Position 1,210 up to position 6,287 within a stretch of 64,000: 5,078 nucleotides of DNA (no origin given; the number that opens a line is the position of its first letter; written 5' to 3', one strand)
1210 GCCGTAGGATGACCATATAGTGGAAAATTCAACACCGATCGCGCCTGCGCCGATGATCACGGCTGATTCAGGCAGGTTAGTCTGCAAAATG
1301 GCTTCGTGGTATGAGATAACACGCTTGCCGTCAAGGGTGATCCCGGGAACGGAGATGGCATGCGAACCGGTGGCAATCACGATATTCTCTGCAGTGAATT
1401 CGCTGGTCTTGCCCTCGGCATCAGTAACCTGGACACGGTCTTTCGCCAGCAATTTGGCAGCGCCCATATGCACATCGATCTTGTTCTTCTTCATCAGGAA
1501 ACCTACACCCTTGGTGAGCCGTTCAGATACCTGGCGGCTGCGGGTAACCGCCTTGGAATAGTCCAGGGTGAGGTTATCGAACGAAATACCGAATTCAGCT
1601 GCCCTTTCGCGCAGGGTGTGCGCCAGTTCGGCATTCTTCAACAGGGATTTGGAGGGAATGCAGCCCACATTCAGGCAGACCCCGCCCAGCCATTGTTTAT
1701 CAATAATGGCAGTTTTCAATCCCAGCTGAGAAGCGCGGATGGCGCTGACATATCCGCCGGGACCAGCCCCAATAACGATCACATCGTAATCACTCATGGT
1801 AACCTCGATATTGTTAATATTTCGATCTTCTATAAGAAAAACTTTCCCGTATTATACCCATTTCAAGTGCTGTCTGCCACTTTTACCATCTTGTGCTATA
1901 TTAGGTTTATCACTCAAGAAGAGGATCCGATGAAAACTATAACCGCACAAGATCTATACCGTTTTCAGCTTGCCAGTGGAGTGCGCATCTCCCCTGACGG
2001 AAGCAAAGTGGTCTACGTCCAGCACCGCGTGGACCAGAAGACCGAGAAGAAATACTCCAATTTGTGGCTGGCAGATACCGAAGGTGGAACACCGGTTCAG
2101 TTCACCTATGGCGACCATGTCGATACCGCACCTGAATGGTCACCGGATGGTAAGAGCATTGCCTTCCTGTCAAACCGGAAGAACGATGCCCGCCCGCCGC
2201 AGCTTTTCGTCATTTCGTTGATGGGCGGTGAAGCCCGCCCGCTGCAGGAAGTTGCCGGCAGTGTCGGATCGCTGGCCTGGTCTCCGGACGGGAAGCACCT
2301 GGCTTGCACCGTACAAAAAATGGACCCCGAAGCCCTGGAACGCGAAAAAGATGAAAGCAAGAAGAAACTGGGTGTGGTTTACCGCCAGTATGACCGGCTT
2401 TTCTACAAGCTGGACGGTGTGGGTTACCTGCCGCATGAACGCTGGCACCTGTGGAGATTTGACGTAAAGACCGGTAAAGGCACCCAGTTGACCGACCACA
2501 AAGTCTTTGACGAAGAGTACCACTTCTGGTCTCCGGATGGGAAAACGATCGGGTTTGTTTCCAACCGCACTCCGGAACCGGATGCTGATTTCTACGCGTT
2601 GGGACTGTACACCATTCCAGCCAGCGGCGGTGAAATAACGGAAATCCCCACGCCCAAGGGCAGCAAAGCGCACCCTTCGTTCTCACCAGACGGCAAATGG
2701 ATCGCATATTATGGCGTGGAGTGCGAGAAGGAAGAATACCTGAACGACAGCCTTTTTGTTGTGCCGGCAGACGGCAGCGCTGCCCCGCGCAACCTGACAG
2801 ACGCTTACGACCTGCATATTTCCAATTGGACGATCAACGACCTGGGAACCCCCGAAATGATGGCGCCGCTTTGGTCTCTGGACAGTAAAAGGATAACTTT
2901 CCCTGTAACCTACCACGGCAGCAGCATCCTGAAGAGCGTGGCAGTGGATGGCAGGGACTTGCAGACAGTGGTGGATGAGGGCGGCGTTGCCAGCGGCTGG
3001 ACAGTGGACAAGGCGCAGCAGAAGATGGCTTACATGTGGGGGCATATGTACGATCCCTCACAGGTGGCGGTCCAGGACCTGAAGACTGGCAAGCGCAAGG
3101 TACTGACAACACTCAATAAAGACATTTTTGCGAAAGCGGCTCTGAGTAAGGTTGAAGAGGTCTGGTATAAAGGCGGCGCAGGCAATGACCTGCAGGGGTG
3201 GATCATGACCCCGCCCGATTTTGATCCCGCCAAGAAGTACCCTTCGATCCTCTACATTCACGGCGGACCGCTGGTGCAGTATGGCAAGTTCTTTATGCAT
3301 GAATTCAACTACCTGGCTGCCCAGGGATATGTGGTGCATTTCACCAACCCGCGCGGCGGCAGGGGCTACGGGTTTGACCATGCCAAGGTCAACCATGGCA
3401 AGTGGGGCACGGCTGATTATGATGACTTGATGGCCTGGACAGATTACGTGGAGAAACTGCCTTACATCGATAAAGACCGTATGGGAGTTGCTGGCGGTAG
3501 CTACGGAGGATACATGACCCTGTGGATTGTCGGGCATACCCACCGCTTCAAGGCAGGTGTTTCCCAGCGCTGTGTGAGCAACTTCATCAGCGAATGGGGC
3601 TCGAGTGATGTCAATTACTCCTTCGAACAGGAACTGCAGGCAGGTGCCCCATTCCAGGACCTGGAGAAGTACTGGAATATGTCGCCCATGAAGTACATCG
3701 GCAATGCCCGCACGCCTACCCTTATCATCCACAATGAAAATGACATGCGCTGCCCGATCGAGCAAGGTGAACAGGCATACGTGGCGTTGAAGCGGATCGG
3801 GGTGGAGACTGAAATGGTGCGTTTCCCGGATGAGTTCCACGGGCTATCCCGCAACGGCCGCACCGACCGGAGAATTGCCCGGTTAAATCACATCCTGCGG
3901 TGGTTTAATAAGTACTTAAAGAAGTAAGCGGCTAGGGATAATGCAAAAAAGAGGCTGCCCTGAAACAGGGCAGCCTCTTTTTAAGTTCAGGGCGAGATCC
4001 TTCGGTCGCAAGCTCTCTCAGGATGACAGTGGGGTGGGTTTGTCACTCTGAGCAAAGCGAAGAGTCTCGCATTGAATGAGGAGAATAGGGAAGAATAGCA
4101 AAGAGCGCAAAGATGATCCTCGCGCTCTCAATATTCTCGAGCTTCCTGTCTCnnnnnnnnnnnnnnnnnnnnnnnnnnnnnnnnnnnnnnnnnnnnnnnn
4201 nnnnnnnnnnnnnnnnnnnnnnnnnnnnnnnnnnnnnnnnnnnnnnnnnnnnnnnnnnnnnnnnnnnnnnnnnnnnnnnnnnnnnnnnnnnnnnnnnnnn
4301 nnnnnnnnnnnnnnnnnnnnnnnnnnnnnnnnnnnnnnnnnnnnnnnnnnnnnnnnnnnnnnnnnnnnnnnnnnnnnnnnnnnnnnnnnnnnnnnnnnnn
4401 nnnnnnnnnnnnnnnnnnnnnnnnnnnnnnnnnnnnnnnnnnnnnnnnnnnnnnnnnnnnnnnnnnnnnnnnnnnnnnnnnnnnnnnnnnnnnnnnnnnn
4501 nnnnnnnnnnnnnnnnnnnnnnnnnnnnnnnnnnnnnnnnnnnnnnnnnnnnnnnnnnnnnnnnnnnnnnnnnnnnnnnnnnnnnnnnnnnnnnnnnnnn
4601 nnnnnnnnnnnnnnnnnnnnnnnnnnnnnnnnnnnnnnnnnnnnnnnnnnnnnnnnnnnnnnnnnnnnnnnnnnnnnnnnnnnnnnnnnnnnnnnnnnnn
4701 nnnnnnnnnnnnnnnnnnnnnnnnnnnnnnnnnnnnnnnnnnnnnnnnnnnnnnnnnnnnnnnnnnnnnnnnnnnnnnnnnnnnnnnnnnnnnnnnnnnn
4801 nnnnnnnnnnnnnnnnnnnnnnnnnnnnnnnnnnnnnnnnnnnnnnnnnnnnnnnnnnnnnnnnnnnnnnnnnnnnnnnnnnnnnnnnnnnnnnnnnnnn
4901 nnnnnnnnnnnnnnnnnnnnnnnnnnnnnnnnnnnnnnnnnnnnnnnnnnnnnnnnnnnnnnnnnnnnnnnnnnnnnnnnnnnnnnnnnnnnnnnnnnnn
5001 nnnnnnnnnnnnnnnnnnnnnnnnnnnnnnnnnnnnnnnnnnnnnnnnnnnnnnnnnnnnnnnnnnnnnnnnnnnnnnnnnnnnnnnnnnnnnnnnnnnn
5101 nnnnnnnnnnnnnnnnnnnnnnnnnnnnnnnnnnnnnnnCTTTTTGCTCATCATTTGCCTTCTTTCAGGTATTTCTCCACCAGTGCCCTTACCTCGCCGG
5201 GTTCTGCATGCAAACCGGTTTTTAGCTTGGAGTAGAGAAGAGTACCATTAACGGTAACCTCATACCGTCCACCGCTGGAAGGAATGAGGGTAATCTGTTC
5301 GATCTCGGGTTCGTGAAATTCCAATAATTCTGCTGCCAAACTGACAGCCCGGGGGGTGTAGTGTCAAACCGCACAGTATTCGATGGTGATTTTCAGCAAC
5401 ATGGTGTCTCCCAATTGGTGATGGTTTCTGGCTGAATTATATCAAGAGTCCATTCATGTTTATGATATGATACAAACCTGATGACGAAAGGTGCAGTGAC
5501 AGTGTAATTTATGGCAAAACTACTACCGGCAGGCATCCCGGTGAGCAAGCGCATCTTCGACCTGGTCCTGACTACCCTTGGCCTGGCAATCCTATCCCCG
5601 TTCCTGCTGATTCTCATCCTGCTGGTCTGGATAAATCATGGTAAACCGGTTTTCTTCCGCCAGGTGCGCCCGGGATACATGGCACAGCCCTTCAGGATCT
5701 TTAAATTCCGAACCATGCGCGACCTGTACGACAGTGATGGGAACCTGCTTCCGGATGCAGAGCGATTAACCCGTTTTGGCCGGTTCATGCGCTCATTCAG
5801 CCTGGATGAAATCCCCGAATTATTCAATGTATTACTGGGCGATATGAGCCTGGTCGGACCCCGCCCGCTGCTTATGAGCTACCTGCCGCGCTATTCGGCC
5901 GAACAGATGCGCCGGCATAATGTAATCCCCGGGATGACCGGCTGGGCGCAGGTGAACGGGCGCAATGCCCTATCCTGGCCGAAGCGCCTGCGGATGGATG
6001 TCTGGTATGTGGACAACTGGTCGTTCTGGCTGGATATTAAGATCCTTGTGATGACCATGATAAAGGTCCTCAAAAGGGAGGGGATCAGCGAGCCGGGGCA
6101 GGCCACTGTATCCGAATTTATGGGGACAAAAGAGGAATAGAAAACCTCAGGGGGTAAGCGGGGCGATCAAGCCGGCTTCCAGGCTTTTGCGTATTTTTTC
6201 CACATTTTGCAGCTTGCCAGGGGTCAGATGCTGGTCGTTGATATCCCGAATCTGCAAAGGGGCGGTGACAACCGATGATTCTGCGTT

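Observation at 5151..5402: UGA-encoded selenocysteine in a SelW/Rdx-type gene translationally coupled to trpS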

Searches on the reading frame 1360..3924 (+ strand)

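Call 34: search_protein_families(library=ncbifam, proteins=[window:1360-3924:+], max_evalue=0.00001)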
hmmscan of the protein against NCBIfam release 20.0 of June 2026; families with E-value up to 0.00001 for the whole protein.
window:1360-3924:+ (855 aa): 6 families
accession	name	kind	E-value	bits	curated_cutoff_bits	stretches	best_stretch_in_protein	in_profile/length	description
NF053518.1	DipepPtdsDpp5Prph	equivalog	9.6e-86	288.7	900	1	193-854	2-655/655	dipeptidyl-peptidase Dpp5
NF033523.0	lasso_peptidase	equivalog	2.4e-47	162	400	3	205-335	21-167/638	Atxe2 family lasso peptide isopeptidase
TIGR02800.1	propeller_TolB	equivalog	1.5e-30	106.5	343.15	2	215-320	157-255/418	Tol-Pal system beta propeller repeat protein TolB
NF002183.0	PRK01029.1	equivalog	2.3e-13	50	405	1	209-316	287-387/429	Tol-Pal system protein TolB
NF047920.1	lactonase_UilS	equivalog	8.9e-07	28.9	400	0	672-737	63-129/285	UilS family quorum-quenching N-acyl-homoserine lactonase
NF003124.0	PRK04043.1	equivalog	1.4e-06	27.4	428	0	358-408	253-302/419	Tol-Pal system protein TolB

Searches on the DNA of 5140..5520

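Call 63: search_rna_families(source=window, start=5140, end=5520, threshold=evalue, max_evalue=10)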
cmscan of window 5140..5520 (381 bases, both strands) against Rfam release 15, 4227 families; matches with E-value up to 10: 4.
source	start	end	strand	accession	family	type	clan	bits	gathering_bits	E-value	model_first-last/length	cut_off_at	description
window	5387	5451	-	RF01977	HOTAIRM1_3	Gene; lncRNA;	-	15.2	37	0.23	1-59/59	no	HOX antisense intergenic RNA myeloid 1 conserved region 3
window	5140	5158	-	RF01133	sR3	Gene; snRNA; snoRNA; CD-box;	-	11.8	41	1.2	1-19/55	3'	Small nucleolar RNA sR3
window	5140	5176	-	RF00003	U1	Gene; snRNA; splicing;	CL00005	10.9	69.5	1.9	1-37/166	3'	U1 spliceosomal RNA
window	5379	5437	+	RF01123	sR35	Gene; snRNA; snoRNA; CD-box;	-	10.9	60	3.7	1-57/57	no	Small nucleolar RNA sR35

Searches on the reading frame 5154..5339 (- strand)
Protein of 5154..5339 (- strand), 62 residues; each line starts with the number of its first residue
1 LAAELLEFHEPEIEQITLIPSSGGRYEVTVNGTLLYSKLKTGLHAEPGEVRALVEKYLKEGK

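Call 4: search_protein_families(library=pfam, proteins=[window:5154-5339:-], max_evalue=1)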
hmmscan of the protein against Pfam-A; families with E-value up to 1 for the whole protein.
seq(62 aa): 1 family
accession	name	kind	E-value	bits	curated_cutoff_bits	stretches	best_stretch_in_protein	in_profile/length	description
PF10262.15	Rdx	-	2e-10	41.2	22.6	1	1-55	19-73/74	Rdx family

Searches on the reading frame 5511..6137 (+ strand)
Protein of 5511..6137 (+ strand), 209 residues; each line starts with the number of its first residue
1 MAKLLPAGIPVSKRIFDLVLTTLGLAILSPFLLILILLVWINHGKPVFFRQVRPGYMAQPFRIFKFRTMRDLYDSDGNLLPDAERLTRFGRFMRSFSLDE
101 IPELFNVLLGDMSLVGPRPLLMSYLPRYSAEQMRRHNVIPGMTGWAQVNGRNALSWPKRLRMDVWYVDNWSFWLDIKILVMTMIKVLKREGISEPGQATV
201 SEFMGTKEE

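Call 34: search_protein_families(library=ncbifam, proteins=[window:5511-6137:+], max_evalue=0.00001)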
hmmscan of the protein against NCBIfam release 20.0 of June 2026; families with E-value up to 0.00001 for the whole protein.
window:5511-6137:+ (209 aa): 10 families
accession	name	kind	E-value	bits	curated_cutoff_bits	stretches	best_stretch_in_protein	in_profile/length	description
TIGR03025.1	EPS_sugtrans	subfamily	1.8e-74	251.6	295.55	1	11-191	256-443/445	exopolysaccharide biosynthesis polyprenyl glycosylphosphotransferase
TIGR03023.1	WcaJ_sugtrans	equivalog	1.5e-64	219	410.75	1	11-189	261-449/453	undecaprenyl-phosphate glucose phosphotransferase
TIGR03022.1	WbaP_sugtrans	subfamily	1.2e-57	196.2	403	2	84-191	347-454/456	undecaprenyl-phosphate galactose phosphotransferase WbaP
NF052601.1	undeca_RfbP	equivalog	2.4e-45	154.7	330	2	82-187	131-236/244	undecaprenyl-phosphate galactose phosphotransferase family protein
TIGR03013.1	EpsB_2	subfamily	8.8e-45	153.6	393.35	1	11-191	253-441/443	TIGR03013 family XrtA/PEP-CTERM system glycosyltransferase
NF007518.0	PRK10124.1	equivalog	5.8e-43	147.3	684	1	11-185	272-456/464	undecaprenyl-phosphate glucose phosphotransferase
NF050817.1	PolSacchBiosHfsE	equivalog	6.9e-41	140.4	750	1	12-184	271-457/467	polysaccharide biosynthesis protein HfsE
NF041877.1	EPS_EpsZ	equivalog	1.3e-38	132.8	800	1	13-192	266-458/459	exopolysaccharide biosynthesis polyisoprenyl-phosphate hexose-1-phosphate transferase EpsZ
NF011751.0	PRK15204.1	equivalog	2.6e-36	125.3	907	1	12-191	279-474/476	undecaprenyl-phosphate galactose phosphotransferase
NF045514.1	glycotran_HepC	equivalog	3e-23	82.2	140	1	12-122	116-214/220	heterocyst development glycosyltransferase HepC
